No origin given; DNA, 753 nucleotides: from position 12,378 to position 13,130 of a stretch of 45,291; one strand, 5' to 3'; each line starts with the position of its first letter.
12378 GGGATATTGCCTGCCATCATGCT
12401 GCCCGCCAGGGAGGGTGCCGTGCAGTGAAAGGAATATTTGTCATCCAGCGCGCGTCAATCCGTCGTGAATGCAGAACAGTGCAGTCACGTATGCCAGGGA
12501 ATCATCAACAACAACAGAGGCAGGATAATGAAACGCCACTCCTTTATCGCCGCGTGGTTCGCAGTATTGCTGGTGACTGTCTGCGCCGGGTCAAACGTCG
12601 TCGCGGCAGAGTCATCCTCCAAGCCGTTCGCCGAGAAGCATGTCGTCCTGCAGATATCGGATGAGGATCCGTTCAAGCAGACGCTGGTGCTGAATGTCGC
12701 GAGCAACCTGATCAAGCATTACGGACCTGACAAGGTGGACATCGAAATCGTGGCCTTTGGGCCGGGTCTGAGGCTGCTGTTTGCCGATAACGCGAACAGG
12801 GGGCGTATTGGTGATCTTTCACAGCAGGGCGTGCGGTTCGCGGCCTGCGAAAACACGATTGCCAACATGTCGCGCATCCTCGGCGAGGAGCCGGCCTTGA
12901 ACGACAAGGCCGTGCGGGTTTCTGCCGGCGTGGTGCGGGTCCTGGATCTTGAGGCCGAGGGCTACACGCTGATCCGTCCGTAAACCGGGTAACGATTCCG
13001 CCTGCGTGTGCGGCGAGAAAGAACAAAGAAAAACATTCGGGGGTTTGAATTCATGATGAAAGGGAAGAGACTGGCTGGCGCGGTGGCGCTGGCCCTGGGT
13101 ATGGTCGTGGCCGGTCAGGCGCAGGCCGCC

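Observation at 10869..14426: ECF sigma / anti-sigma pair whose sensor is a periplasmic DsrE-like domain, divergent from a secreted DsrE-like paralog and a porin: candidate undescribed envelope sulfur-sensing module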

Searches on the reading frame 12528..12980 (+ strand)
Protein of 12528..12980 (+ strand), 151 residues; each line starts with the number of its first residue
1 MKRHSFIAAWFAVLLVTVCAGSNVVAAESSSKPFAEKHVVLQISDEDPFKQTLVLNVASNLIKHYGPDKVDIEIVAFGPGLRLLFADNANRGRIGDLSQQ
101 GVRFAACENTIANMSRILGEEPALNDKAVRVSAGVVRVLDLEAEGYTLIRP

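Call 3: search_protein_families(library=pfam, max_evalue=1, proteins=[window:12528-12980:+])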
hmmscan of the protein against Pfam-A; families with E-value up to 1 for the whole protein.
seq(151 aa): 0 families

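Call 4: search_protein_families(library=ncbifam, max_evalue=1, proteins=[window:12528-12980:+])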
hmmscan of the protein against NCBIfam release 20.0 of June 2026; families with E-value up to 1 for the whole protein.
seq(151 aa): 0 families

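Call 6: search_solved_structures(query=window:12528-12980:+, max_evalue=10, show_alignments=3)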
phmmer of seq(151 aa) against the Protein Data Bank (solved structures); distinct sequences matched with E-value up to 10: 3.
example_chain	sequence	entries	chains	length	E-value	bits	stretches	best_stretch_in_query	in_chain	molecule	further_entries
1l1s_A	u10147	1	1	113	3.4e-11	46.6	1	37-151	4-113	hypothetical protein MTH1491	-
2pd2_A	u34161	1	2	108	0.00042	23.6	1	39-147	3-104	Hypothetical protein ST0148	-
8uja_A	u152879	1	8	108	0.036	17.4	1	39-147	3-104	T33-fn10: engineered DrsE like sulfur reductase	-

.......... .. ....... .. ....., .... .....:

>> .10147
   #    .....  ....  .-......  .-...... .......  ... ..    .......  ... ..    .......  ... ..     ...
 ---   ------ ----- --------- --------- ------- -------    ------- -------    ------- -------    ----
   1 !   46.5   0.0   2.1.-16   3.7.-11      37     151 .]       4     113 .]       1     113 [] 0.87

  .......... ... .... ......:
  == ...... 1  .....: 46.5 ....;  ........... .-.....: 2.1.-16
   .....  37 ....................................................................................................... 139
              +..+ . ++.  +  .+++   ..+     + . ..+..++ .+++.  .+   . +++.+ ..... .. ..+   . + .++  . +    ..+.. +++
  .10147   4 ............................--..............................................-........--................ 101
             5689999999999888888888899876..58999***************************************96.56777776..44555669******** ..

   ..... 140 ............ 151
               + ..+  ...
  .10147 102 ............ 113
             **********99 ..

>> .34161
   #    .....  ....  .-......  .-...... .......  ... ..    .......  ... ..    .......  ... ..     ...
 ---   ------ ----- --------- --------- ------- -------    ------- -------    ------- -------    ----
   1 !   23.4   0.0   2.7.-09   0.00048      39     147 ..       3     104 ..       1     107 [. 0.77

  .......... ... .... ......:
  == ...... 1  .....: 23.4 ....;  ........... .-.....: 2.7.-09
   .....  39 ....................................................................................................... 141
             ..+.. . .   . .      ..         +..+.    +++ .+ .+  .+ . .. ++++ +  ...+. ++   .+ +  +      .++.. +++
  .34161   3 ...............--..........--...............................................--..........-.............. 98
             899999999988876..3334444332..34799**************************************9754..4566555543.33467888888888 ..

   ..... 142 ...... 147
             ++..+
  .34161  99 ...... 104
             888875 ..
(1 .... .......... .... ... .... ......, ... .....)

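Call 56: find_homologous_proteins(query=window:12528-12980:+)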
Query seq(151 aa) (151 aa): 3594 proteins with E <= 0.001 among 3805 candidates; the best 120 are listed.
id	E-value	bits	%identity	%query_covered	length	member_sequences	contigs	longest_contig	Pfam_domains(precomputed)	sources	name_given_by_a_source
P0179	1.2e-91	322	99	100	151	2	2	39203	-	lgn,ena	-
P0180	9.3e-82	290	89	100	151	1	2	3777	-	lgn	-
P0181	2.5e-81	289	89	100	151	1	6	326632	-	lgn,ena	-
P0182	9.1e-81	287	88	100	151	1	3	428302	-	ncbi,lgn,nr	ncbi:MAG: hypothetical protein HUJ28_13030 [Chromatiales bacterium]|nr:hypothetical protein [Chromat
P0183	4.6e-80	284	87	100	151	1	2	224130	-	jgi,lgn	-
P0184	6.4e-80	284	87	100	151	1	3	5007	-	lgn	-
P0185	5.9e-77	274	85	100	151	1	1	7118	-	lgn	-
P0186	9.8e-73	261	83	100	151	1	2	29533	-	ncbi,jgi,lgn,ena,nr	ncbi:MAG TPA: hypothetical protein ENN87_10115 [Phycisphaerales bacterium]|nr:hypothetical protein [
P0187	1.4e-71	257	81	100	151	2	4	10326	-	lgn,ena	-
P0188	7.2e-61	222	70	100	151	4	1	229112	-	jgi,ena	-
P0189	3.0e-59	217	69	100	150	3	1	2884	-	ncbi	-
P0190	5.8e-58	213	67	100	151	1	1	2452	-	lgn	-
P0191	1.1e-57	212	75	83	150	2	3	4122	-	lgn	-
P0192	4.5e-57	210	66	100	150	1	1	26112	-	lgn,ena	-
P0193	9.5e-57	209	69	95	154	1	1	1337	-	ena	-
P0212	4.9e-54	200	71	87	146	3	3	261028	-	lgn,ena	-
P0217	9.8e-54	199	63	100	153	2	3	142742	-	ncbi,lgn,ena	-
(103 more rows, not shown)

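Call 59: search_solved_structures(query=A3, max_evalue=10, show_alignments=5)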
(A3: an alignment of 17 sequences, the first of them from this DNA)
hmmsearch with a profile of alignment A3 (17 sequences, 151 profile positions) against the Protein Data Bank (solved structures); distinct sequences matched with E-value up to 10: 6.
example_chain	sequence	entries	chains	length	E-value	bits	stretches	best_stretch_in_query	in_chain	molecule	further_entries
1l1s_A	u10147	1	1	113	1.3e-26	96.3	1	36-151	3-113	hypothetical protein MTH1491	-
2pd2_A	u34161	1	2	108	8.6e-19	70.9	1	38-149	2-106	Hypothetical protein ST0148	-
8uja_A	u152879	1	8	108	1.4e-14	57.2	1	38-149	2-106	T33-fn10: engineered DrsE like sulfur reductase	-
2fb6_A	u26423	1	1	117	0.002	21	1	71-114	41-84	conserved hypothetical protein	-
8cgn_B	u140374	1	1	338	0.93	12.3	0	21-76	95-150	60S ribosomal protein L17-A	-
1jmx_B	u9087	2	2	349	1.9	11.3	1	76-113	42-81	Amine Dehydrogenase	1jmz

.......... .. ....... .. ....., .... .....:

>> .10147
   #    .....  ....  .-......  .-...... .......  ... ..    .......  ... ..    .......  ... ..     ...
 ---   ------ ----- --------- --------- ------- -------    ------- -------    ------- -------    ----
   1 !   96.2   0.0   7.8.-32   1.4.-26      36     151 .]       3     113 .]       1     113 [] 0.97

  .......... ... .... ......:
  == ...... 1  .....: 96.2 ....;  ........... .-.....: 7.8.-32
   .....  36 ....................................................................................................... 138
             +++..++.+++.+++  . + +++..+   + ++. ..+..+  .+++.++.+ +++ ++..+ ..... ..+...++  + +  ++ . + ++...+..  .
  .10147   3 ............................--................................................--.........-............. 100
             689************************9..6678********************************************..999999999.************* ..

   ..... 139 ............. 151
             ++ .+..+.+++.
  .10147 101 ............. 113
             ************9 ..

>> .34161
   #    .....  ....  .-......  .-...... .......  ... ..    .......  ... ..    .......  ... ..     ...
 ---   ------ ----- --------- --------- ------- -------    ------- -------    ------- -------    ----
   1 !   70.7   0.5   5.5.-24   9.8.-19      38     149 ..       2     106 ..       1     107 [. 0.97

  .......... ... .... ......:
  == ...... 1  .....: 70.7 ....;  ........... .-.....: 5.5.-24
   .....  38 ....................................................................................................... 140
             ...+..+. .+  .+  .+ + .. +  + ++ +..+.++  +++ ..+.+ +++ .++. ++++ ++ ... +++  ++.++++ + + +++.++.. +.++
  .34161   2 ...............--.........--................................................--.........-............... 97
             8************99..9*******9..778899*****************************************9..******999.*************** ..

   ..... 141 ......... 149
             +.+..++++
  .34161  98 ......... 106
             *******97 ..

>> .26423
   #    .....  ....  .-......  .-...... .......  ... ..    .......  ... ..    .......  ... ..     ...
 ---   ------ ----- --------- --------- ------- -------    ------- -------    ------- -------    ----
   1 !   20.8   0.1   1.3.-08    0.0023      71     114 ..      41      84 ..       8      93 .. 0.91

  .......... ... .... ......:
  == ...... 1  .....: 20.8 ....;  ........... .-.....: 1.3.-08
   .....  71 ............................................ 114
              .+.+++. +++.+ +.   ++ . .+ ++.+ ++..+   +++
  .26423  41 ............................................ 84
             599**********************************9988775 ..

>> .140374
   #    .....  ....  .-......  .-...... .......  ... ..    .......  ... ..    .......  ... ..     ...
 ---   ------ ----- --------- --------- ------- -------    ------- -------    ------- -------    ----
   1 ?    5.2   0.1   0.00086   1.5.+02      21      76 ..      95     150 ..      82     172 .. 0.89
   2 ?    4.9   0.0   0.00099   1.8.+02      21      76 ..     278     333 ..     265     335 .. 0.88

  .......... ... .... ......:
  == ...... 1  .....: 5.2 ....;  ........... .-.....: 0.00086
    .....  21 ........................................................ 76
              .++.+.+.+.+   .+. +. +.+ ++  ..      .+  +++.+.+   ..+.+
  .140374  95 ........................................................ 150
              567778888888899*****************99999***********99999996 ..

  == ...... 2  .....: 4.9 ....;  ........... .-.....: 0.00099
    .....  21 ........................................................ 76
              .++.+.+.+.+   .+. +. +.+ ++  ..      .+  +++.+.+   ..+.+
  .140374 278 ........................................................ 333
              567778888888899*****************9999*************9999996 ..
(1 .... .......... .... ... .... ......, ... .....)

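Call 68: search_protein_families(library=pfam, alignment_id=A3, max_evalue=0.01)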
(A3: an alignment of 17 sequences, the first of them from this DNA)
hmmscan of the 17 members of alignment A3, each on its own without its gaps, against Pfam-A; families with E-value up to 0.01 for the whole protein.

A. member 1, seq(151 aa): 0 families

B. families by the number of members that match (of 17 scanned): 3 families
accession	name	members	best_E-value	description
PF02635.20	DsrE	8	1.2e-12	DsrE/DsrF-like family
PF23177.1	bHLH_IRO3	1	0.0047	Iron-related transcription factor 3 bHLH domain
PF05757.16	PsbQ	1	0.01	Oxygen evolving enhancer protein 3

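Call 73: find_encoding_contigs(protein=P0217, flank=6000, max_places=2)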
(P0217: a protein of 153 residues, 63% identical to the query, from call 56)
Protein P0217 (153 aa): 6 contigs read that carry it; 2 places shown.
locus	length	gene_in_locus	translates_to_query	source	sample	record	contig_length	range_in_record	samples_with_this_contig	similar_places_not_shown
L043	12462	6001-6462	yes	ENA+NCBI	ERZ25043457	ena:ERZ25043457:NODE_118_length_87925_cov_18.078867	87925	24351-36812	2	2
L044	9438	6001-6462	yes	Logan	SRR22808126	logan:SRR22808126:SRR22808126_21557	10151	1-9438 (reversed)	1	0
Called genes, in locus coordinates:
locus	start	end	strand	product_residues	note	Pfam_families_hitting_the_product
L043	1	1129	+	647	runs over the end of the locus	PF00884:Sulfatase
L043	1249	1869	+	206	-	PF00596:Aldolase_II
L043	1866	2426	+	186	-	PF03079:ARD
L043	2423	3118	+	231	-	PF00702:Hydrolase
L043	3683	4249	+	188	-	-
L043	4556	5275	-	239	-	-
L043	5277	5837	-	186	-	PF04542:Sigma70_r2, PF22029:PhyR_sigma2 (weak), PF04545:Sigma70_r4, PF08281:Sigma70_r4_2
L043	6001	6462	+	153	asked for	-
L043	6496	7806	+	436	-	PF07396:Porin_O_P (weak)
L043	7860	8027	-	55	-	-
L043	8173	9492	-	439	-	PF00919:UPF0004, PF04055:Radical_SAM, PF18693:TRAM_2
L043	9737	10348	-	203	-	PF02525:Flavodoxin_2 (weak), PF03358:FMN_red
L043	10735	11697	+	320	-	PF00149:Metallophos, PF12850:Metallophos_2 (faint)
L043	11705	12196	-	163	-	PF01148:CTP_transf_1 (faint), PF01864:CarS-like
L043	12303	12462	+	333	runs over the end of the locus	PF08240:ADH_N, PF00107:ADH_zinc_N, PF13602:ADH_zinc_N_2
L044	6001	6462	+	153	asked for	-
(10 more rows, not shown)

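Call 74: find_encoding_contigs(protein=P0212, flank=6000, max_places=2)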
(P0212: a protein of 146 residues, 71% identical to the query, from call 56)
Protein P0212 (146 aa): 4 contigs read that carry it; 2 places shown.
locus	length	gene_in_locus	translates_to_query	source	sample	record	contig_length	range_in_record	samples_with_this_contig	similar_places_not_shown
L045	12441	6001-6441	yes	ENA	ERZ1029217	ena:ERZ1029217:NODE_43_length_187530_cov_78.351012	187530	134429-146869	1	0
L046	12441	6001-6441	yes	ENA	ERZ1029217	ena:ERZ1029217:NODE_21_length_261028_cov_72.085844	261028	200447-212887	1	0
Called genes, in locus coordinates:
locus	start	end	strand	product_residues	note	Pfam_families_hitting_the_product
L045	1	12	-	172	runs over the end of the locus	-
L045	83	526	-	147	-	-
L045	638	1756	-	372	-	PF22660:RS_preATP-grasp-like, PF02786:CPSase_L_D2, PF02222:ATP-grasp, PF07478:Dala_Dala_lig_C (weak), PF17769:PurK_C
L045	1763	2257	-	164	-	PF00731:AIRC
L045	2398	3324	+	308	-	PF01073:3Beta_HSD, PF01370:Epimerase, PF02719:Polysacc_synt_2, PF04321:RmlD_sub_bind (weak), PF07993:NAD_binding_4 (faint), PF13460:NAD_binding_10, PF16363:GDP_Man_Dehyd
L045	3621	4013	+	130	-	-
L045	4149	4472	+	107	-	-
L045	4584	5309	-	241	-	-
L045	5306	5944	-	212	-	PF22029:PhyR_sigma2 (faint), PF04542:Sigma70_r2, PF08281:Sigma70_r4_2, PF04545:Sigma70_r4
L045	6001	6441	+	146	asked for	-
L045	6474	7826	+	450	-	PF13609:Porin_4 (faint)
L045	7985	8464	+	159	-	PF00254:FKBP_C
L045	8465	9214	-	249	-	PF01564:Spermine_synth (weak)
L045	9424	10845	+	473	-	PF02812:ELFV_dehydrog_N, PF00208:ELFV_dehydrog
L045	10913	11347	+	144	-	PF09656:PGPGW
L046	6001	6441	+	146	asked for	-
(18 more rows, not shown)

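Call 96: find_encoding_contigs(protein=P0182, flank=8000, max_places=1)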
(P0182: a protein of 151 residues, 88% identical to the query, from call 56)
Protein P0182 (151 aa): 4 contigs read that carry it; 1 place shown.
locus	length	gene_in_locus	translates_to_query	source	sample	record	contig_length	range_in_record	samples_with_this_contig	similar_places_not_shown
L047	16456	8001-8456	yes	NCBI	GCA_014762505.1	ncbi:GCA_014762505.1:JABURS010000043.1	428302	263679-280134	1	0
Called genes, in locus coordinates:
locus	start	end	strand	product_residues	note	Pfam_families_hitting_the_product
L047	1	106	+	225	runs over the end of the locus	PF13103:TonB_2 (weak), PF03544:TonB_C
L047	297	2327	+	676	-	PF26769:HAMP_PhoQ (faint), PF00672:HAMP, PF00015:MCPsignal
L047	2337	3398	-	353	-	PF00005:ABC_tran, PF13304:AAA_21 (weak), PF08402:TOBE_2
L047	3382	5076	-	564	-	PF00528:BPD_transp_1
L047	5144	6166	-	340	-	PF01547:SBP_bac_1, PF13531:SBP_bac_11, PF13416:SBP_bac_8, PF13343:SBP_bac_6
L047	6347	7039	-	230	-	-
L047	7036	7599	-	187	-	PF04542:Sigma70_r2, PF08281:Sigma70_r4_2, PF04545:Sigma70_r4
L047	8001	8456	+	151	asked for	-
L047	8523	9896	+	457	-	PF07396:Porin_O_P (weak)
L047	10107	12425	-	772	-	PF08447:PAS_3, PF14598:PAS_11 (weak), PF00989:PAS, PF08447:PAS_3 (weak), PF08448:PAS_4, PF13426:PAS_9, PF00990:GGDEF, PF00563:EAL, +1 more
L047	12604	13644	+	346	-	PF00563:EAL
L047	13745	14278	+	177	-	PF13505:OMP_b-brl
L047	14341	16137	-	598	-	PF00563:EAL, PF00571:CBS (faint), PF00990:GGDEF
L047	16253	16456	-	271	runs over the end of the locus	PF00459:Inositol_P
